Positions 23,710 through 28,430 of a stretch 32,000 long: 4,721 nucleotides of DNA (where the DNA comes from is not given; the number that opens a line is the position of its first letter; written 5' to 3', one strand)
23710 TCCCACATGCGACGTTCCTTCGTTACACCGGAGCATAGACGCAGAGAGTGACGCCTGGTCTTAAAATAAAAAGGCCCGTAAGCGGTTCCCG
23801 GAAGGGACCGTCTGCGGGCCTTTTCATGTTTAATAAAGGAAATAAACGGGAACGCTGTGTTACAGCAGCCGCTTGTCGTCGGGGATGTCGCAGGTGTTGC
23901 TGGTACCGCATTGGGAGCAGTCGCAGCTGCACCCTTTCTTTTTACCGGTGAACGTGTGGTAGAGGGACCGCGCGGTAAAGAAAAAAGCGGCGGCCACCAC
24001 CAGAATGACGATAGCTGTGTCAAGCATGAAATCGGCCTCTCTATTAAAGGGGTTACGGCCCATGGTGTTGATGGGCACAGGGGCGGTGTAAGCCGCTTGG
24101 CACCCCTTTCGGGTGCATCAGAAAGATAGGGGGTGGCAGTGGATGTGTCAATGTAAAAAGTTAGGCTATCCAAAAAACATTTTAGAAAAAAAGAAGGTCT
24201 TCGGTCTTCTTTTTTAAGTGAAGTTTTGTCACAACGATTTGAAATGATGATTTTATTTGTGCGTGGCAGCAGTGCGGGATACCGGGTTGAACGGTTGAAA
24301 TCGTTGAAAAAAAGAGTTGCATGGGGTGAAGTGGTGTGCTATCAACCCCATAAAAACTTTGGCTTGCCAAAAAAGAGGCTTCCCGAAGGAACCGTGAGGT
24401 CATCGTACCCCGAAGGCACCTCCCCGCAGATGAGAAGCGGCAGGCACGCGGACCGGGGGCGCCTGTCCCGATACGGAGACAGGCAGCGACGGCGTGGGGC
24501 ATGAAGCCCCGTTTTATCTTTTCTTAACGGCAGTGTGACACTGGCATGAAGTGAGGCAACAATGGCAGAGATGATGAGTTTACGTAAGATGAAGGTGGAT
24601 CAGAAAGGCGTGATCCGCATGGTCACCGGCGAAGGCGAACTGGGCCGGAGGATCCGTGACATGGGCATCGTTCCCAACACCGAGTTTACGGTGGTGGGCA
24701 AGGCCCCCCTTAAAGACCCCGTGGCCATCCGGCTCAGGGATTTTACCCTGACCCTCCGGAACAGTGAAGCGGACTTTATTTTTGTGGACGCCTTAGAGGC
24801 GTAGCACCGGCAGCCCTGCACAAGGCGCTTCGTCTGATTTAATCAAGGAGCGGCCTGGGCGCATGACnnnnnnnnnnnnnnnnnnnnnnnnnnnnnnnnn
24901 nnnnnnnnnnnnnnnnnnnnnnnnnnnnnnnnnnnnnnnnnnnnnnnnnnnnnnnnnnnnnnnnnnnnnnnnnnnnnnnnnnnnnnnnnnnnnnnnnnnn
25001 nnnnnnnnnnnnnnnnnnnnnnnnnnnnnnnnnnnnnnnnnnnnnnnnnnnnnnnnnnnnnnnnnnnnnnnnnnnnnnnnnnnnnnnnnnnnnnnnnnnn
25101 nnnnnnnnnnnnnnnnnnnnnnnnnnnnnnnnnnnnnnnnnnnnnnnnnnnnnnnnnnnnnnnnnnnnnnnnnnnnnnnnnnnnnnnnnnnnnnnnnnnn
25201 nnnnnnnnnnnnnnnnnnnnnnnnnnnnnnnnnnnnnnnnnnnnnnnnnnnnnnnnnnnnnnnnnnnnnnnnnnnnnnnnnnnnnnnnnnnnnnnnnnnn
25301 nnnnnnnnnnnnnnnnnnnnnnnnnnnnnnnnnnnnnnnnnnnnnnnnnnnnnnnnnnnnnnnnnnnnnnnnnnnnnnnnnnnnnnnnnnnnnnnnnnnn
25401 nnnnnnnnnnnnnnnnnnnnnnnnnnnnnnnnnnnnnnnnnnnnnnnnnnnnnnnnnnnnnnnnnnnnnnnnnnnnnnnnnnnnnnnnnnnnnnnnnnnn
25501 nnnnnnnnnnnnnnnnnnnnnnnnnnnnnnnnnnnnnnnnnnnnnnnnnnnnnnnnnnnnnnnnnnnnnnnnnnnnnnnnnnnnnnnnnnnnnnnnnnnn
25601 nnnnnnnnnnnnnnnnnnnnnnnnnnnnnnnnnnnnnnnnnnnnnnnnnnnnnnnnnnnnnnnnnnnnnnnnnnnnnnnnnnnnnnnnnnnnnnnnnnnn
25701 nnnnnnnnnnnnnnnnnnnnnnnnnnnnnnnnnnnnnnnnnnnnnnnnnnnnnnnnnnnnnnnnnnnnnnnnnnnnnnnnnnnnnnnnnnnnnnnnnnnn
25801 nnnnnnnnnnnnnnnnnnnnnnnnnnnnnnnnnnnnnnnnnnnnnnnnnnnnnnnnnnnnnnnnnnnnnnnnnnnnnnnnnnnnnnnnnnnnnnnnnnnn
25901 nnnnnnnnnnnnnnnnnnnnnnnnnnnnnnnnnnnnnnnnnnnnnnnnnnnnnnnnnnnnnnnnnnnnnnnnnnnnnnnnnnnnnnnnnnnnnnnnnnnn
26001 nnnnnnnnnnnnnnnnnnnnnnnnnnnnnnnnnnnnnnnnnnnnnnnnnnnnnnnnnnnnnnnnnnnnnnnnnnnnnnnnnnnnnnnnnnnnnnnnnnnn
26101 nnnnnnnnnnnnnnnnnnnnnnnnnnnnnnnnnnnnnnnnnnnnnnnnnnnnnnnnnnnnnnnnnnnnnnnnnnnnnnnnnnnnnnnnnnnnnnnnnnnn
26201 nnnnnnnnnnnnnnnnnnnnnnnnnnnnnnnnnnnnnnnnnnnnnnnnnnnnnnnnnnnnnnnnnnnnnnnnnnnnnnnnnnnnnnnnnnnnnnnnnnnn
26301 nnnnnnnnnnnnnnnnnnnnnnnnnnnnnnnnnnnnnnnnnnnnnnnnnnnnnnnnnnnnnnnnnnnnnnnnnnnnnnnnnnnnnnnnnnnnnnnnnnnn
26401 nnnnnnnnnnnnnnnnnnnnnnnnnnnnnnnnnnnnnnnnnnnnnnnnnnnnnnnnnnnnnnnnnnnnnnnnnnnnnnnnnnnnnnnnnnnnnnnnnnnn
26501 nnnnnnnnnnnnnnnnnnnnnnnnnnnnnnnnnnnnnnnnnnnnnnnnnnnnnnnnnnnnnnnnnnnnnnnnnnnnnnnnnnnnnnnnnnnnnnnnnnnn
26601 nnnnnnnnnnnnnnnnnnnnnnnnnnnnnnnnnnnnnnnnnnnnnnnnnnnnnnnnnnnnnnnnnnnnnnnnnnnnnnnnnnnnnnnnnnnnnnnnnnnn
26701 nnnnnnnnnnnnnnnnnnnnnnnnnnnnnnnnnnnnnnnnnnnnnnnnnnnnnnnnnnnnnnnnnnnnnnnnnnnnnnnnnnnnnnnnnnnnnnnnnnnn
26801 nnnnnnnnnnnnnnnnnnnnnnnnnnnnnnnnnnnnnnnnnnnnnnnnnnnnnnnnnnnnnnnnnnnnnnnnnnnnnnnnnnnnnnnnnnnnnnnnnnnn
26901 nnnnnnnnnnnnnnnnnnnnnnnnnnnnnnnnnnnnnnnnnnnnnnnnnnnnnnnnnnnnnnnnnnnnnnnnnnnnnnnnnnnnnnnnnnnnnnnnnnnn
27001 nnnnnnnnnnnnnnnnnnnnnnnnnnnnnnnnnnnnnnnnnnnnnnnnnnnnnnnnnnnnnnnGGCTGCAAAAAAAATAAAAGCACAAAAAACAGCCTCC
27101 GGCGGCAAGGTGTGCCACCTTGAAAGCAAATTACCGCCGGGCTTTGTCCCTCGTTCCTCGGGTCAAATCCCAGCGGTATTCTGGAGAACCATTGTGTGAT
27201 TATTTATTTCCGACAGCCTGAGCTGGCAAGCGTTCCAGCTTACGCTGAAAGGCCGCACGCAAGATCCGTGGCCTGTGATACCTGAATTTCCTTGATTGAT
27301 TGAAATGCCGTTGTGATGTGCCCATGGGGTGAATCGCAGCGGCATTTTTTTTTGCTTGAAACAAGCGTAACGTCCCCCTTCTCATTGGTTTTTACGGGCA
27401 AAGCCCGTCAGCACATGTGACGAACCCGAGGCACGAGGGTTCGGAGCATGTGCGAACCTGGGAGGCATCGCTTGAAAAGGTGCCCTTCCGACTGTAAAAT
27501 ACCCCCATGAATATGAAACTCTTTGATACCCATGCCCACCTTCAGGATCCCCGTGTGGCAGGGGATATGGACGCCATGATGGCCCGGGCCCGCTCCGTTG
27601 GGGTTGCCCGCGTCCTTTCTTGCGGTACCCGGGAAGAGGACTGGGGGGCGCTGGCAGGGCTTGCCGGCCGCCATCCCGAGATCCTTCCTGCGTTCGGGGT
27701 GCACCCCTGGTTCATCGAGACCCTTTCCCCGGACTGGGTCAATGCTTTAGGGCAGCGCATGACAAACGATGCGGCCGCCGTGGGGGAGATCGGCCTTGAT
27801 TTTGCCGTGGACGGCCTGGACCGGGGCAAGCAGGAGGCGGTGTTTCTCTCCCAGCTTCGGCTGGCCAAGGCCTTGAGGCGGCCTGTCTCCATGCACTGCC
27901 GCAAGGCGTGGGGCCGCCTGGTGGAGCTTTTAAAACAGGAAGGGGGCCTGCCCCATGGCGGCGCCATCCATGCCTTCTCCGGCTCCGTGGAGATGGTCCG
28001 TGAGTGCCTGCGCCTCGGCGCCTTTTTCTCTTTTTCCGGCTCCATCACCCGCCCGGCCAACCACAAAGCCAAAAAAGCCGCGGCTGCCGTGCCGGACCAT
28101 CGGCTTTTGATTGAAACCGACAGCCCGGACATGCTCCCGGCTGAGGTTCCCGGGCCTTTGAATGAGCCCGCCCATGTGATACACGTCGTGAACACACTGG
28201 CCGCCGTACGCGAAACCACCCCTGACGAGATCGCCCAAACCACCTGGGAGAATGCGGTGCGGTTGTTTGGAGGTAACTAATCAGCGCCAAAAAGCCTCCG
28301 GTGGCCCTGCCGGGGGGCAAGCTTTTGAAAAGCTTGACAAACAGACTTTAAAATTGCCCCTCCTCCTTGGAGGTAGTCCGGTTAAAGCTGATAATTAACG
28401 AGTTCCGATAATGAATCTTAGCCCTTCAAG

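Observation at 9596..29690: Sixteen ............-anchored mosaic repeats, always in convergent pairs, fill 7 intergenic gaps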

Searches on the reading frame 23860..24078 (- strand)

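Call 66: search_protein_families(library=pfam, proteins=[window:23860-24078:-], max_evalue=0.01)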
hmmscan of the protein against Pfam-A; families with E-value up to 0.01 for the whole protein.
window:23860-24078:- (72 aa): 1 family
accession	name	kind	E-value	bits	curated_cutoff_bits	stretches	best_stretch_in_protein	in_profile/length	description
PF12669.12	FeoB_associated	-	2e-10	41.2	27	1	21-63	2-43/44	FeoB-associated Cys-rich membrane protein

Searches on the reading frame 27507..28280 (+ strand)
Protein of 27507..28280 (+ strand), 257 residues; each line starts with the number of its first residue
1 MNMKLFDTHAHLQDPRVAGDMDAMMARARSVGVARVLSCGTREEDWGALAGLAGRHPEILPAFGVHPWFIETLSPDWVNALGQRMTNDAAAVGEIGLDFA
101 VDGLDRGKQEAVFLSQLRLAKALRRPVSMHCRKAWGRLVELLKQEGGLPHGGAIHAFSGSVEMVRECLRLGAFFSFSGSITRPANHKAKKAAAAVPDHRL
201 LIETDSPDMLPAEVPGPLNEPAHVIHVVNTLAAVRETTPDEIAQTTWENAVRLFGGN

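Call 16: search_protein_families(library=pfam, proteins=[window:27507-28280:+])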
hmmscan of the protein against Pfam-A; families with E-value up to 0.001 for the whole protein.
window:27507-28280:+ (257 aa): 1 family
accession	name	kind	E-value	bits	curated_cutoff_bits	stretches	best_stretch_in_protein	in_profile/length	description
PF01026.27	TatD_DNase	-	2.2e-67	227.6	27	1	6-255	1-253/253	TatD related DNase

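Call 17: find_encoding_contigs(protein=window:27507-28280:+, flank=10000, max_places=6)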
Protein window:27507-28280:+ (257 aa): 1 contig read that carries it; 1 place shown.
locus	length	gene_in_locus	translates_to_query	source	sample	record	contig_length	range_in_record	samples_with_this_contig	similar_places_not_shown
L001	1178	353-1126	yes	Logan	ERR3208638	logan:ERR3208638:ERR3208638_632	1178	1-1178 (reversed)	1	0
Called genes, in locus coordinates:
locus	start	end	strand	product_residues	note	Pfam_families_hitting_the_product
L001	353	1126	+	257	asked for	PF01026:TatD_DNase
